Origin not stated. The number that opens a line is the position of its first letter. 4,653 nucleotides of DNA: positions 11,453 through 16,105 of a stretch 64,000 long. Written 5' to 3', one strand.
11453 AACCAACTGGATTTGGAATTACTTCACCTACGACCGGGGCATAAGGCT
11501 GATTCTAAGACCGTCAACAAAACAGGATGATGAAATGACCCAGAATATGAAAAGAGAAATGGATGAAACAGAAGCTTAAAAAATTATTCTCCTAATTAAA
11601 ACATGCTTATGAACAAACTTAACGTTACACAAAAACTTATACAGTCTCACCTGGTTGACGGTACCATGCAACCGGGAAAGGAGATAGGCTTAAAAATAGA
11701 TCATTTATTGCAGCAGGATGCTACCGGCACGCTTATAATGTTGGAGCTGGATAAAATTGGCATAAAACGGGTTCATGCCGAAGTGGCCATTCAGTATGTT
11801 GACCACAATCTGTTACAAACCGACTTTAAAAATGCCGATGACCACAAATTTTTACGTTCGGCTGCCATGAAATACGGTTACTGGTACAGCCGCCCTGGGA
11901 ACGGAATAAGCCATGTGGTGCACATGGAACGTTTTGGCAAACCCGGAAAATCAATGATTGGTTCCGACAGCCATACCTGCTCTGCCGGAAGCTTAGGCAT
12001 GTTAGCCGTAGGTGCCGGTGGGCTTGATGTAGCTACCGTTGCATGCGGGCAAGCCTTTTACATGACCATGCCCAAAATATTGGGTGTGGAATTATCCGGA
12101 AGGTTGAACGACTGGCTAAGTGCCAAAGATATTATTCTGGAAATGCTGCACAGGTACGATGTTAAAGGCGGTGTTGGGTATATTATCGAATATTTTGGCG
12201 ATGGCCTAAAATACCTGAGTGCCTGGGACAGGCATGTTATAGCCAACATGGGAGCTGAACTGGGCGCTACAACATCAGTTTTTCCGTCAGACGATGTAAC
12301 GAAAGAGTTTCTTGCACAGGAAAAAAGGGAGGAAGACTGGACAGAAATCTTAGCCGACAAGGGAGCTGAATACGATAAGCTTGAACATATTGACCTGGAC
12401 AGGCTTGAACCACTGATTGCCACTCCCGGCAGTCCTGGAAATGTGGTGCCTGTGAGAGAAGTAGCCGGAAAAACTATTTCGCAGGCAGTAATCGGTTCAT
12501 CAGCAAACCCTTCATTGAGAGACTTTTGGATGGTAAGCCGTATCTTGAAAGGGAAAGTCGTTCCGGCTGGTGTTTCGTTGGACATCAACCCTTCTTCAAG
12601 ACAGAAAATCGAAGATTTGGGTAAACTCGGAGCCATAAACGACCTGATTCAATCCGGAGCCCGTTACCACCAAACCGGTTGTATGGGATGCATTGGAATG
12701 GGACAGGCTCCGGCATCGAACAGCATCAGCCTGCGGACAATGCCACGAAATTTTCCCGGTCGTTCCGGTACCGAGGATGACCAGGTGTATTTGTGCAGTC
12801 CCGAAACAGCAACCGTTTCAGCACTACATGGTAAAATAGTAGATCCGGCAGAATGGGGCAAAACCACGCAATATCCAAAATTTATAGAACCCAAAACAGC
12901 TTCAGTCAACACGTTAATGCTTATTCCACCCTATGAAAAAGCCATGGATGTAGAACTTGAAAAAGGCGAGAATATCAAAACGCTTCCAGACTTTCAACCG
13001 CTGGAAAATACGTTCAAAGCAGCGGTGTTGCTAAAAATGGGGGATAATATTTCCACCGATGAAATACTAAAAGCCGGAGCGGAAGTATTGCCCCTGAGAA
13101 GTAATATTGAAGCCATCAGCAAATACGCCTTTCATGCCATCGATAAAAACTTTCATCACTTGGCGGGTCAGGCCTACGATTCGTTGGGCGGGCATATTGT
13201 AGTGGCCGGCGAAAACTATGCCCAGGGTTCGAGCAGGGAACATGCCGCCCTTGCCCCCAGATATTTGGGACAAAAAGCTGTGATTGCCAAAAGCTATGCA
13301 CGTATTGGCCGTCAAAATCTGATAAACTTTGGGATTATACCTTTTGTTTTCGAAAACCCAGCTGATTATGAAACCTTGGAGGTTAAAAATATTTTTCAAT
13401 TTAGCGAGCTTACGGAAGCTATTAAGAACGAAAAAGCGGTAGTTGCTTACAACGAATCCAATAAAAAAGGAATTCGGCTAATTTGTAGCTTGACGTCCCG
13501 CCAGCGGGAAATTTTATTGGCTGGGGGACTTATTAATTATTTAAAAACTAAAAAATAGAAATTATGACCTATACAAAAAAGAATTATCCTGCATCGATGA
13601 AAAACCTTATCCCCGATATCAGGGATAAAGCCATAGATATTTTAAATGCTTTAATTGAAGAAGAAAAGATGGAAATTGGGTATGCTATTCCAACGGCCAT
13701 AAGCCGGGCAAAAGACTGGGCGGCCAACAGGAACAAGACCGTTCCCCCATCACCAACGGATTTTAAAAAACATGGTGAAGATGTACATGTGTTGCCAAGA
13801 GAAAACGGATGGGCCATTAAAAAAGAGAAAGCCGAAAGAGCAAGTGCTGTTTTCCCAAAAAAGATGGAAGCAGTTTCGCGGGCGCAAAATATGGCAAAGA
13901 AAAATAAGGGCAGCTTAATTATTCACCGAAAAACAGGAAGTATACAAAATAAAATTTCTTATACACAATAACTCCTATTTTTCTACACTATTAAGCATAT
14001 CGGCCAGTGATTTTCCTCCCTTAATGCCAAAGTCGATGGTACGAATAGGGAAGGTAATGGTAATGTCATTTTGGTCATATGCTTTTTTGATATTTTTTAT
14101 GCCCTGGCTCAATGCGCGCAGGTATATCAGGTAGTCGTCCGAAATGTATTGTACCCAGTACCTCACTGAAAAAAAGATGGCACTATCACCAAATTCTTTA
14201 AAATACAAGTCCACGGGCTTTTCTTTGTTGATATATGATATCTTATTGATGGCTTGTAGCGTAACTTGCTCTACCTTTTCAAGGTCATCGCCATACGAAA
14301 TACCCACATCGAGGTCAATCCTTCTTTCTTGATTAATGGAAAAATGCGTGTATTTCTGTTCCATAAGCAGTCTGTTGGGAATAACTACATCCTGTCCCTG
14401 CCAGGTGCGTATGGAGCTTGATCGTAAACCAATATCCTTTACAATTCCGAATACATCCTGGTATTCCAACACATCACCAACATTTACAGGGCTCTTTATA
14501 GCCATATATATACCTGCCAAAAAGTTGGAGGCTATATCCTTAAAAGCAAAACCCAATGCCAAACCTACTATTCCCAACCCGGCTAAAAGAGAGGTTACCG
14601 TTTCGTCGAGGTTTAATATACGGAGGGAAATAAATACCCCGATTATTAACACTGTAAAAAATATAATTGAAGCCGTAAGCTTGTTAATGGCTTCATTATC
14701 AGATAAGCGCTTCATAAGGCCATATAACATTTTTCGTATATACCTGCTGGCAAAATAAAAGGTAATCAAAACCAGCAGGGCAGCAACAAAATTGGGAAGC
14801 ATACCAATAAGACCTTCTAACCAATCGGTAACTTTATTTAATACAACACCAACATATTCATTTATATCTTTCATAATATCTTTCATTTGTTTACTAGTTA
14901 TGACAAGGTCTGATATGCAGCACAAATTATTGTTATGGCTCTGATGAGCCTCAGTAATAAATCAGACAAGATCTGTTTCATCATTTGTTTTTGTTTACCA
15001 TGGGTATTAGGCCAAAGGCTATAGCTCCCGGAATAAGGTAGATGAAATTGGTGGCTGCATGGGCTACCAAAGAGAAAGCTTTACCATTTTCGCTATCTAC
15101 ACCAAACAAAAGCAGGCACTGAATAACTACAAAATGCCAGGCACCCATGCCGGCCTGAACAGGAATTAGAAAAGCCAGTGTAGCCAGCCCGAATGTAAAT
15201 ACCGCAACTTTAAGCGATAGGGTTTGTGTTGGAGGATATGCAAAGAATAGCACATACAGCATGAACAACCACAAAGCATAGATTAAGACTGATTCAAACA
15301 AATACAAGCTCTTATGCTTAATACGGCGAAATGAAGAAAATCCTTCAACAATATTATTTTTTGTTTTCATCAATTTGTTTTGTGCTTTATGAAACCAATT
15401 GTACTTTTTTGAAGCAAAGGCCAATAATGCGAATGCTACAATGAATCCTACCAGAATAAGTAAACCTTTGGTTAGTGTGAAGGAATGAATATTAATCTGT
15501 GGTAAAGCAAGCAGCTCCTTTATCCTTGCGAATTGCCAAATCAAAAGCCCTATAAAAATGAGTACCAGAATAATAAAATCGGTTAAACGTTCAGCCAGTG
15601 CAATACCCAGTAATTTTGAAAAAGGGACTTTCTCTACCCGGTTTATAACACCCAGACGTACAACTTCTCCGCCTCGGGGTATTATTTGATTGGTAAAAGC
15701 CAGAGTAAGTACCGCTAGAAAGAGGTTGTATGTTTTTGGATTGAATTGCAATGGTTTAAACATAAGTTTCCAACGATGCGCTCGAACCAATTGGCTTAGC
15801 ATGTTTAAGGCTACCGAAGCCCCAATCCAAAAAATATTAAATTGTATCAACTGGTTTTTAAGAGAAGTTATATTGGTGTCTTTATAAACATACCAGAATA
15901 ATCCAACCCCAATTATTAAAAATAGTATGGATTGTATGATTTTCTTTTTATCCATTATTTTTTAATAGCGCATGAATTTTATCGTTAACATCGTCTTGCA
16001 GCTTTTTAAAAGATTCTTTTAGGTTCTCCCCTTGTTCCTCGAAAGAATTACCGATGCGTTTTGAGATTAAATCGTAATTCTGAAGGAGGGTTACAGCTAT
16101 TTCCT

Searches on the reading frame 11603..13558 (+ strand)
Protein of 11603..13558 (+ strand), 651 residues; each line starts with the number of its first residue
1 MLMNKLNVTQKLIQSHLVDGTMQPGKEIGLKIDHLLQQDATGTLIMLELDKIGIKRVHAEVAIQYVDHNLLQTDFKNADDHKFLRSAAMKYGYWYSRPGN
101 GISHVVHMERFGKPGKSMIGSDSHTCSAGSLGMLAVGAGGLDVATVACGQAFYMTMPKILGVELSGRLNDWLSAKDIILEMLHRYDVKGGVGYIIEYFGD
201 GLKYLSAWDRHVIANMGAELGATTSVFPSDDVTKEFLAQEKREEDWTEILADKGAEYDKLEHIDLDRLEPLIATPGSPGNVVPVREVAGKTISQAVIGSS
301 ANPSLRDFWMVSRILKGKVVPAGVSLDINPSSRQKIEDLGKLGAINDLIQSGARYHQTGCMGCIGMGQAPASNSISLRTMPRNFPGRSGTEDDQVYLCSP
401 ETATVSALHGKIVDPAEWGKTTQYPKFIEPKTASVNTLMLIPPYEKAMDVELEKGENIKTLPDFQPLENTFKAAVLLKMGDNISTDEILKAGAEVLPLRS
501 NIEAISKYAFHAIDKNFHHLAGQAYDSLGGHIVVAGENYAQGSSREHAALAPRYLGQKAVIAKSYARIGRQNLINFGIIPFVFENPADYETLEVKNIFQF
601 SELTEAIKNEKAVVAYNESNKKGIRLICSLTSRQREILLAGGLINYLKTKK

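Call 51: search_protein_families(library=pfam, proteins=[window:11603-13558:+])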
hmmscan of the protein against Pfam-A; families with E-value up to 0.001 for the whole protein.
window:11603-13558:+ (651 aa): 2 families
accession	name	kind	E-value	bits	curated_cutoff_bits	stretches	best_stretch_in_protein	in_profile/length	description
PF00330.25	Aconitase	-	1.1e-89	302.1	28.7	1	11-410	2-463/463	Aconitase family (aconitate hydratase)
PF00694.25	Aconitase_C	-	4.7e-20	72.7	22.8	1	519-585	63-130/131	Aconitase C-terminal domain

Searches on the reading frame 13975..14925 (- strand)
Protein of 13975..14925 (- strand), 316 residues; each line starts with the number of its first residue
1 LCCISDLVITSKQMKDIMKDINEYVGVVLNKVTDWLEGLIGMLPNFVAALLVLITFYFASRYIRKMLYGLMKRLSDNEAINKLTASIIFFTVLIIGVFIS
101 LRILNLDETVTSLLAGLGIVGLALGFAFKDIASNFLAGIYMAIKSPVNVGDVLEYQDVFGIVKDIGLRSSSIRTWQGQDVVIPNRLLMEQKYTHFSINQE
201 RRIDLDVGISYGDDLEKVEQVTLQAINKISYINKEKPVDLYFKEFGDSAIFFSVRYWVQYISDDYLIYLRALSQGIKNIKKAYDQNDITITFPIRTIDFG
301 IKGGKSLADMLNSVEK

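Call 51: search_protein_families(library=pfam, proteins=[window:13975-14925:-])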
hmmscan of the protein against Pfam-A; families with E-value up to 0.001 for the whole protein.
window:13975-14925:- (316 aa): 4 families
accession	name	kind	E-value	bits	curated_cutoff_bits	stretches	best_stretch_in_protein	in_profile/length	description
PF00924.24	MS_channel_2nd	-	3.9e-17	62.6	20.2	1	130-192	1-63/68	Mechanosensitive ion channel, beta-domain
PF21082.3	MS_channel_3rd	-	2.6e-11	44.2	21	1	203-289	1-87/88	Mechanosensitive ion channel MscS, C-terminal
PF21088.3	MS_channel_1st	-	1.8e-07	31.4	23.1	1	87-129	2-42/42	Mechanosensitive ion channel, transmembrane helices 2/3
PF05552.17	MS_channel_1st_1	-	2.9e-06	27.5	22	1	32-74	3-45/50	Mechanosensitive ion channel, conserved TM helix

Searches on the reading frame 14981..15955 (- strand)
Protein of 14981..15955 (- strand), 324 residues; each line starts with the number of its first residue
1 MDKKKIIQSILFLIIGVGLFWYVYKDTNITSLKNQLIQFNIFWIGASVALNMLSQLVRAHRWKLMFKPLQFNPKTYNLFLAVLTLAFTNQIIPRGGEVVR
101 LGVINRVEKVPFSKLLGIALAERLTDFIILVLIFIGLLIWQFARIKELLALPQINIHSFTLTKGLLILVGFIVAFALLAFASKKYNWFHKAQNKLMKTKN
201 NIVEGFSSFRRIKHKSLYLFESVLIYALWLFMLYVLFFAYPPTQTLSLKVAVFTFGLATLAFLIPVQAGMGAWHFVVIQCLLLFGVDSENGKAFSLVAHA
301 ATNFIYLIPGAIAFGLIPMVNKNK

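Call 51: search_protein_families(library=pfam, proteins=[window:14981-15955:-])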
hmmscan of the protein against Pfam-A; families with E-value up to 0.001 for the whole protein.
window:14981-15955:- (324 aa): 1 family
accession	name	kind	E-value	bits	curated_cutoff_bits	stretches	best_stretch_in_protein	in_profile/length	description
PF03706.18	LPG_synthase_TM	-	6.6e-36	124.7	33.4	1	11-310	3-302/302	Lysylphosphatidylglycerol synthase TM region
